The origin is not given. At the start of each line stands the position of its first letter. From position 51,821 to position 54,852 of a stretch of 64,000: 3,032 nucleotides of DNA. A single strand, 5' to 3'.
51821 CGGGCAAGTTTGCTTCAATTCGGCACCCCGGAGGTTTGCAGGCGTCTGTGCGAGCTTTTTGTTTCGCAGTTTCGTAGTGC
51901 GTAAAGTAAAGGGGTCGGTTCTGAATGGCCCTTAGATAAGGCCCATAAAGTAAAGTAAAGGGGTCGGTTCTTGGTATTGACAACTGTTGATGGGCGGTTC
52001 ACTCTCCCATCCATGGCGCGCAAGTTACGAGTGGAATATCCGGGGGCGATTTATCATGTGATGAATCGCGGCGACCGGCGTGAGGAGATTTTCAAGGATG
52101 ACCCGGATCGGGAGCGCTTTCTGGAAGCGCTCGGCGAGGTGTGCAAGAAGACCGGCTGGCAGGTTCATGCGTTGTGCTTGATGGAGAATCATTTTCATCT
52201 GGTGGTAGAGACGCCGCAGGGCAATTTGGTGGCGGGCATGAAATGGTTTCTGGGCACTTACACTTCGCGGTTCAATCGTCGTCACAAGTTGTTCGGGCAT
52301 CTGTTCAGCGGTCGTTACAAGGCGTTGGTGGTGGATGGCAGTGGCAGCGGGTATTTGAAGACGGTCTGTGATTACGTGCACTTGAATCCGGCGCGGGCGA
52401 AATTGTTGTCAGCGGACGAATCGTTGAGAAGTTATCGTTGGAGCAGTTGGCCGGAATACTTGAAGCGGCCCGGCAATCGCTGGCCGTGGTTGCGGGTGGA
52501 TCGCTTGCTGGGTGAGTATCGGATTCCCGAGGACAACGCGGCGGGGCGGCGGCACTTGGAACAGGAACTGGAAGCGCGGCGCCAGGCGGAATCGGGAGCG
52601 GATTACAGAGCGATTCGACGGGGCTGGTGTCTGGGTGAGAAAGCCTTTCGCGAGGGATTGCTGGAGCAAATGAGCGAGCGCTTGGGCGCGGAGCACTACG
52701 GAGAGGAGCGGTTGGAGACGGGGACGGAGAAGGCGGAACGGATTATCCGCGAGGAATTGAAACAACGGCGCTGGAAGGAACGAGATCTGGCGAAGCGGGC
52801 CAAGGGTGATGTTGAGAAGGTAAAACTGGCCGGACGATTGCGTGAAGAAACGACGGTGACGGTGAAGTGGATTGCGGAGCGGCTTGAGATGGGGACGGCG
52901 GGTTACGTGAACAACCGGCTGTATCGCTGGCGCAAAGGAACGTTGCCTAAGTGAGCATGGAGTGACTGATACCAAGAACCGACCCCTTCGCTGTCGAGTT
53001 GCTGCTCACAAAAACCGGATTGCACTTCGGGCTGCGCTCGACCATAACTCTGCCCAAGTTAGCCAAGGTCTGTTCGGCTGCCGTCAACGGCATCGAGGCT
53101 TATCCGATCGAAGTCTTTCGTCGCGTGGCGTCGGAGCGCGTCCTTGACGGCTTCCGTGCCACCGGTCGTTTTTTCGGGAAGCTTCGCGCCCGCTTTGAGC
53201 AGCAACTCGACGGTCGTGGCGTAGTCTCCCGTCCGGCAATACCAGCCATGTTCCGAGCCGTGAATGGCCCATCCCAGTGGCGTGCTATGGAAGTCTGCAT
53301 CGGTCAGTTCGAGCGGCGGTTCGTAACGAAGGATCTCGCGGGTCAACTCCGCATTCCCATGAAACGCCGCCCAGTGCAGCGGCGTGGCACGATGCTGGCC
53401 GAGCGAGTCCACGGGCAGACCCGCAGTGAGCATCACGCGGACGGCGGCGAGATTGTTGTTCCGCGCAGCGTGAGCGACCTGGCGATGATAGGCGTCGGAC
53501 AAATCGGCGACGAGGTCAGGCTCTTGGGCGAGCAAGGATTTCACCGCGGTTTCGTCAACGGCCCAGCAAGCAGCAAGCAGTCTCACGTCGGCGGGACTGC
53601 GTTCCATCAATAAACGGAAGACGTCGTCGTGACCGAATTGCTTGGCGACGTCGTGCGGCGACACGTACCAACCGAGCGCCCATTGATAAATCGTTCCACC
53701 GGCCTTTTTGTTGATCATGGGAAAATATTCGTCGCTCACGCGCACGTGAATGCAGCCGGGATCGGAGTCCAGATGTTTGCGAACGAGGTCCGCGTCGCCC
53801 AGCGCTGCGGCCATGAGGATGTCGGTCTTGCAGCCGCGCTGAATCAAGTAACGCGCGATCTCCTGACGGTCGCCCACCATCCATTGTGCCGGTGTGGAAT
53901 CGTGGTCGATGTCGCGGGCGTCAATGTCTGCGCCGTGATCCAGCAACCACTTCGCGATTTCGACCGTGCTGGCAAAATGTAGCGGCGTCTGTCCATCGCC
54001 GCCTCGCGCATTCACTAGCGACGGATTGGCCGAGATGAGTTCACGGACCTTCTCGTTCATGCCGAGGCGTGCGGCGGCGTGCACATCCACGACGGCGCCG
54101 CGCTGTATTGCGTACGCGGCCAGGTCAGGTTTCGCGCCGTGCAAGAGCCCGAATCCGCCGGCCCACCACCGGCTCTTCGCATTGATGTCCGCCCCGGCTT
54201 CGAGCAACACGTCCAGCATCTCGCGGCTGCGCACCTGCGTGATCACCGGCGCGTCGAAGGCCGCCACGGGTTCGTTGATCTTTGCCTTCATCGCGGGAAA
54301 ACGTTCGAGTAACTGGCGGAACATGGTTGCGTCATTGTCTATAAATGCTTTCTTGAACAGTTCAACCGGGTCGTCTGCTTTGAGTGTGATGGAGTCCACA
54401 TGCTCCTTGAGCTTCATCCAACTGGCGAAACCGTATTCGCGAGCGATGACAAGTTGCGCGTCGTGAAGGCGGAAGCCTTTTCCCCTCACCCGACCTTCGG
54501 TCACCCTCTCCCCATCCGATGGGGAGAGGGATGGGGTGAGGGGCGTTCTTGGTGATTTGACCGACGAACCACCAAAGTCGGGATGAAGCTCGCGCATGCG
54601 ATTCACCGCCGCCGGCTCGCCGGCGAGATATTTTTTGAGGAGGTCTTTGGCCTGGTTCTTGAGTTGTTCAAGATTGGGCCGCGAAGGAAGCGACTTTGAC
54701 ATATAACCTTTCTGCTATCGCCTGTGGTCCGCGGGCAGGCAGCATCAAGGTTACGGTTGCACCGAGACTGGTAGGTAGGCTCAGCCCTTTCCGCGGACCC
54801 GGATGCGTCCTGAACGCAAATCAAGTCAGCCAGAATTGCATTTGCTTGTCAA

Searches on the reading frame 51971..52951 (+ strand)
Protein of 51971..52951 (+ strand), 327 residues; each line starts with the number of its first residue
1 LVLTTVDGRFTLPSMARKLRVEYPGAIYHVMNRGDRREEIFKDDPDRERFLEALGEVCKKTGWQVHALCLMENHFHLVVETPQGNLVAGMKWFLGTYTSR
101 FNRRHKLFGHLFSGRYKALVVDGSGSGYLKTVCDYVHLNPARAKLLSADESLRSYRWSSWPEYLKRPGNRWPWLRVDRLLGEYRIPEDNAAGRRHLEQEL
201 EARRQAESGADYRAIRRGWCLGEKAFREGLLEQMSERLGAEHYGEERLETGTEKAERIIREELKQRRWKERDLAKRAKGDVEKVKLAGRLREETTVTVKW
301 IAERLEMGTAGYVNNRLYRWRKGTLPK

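Call 95: search_protein_families(library=pfam, proteins=[window:51971-52951:+], max_evalue=0.001)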
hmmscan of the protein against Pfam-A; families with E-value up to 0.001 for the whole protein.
window:51971-52951:+ (327 aa): 1 family
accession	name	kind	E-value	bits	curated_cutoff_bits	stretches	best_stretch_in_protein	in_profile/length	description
PF01797.21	Y1_Tnp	-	1.1e-15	58.2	23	1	26-137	5-119/121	Transposase IS200 like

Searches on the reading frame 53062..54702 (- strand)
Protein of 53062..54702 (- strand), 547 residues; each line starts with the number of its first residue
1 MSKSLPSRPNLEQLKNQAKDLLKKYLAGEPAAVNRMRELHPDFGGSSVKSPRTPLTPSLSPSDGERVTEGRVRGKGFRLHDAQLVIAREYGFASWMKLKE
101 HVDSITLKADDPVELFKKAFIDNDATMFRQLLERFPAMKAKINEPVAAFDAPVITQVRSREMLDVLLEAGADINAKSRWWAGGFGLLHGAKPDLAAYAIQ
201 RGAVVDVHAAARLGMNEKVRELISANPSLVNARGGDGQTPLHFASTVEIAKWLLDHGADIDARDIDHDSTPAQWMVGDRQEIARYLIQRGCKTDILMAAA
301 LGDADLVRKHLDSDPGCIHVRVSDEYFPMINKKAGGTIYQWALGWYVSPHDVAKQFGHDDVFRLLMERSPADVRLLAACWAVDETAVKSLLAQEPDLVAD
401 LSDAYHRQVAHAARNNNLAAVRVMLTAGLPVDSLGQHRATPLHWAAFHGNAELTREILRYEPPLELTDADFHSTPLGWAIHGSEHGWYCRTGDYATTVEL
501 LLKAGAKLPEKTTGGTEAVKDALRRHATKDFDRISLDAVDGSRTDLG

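Call 95: search_protein_families(library=pfam, proteins=[window:53062-54702:-], max_evalue=0.001)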
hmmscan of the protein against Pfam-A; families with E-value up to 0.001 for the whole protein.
window:53062-54702:- (547 aa): 5 families
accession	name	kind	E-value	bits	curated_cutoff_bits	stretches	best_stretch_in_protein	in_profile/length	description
PF12796.13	Ank_2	-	2.4e-24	86.1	27.3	2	208-294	2-87/90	Ankyrin repeats (3 copies)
PF00023.36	Ank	-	8e-23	79.7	21.1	1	236-264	1-32/33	Ankyrin repeat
PF13857.12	Ank_5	-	1.7e-16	60.6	27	1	222-271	1-52/56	Ankyrin repeats (many copies)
PF13637.12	Ank_4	-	3e-16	59.6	22.7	0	208-245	2-38/50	Ankyrin repeats (many copies)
PF13606.12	Ank_3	-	4.4e-14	51.5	22.3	0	439-463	3-27/30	Ankyrin repeat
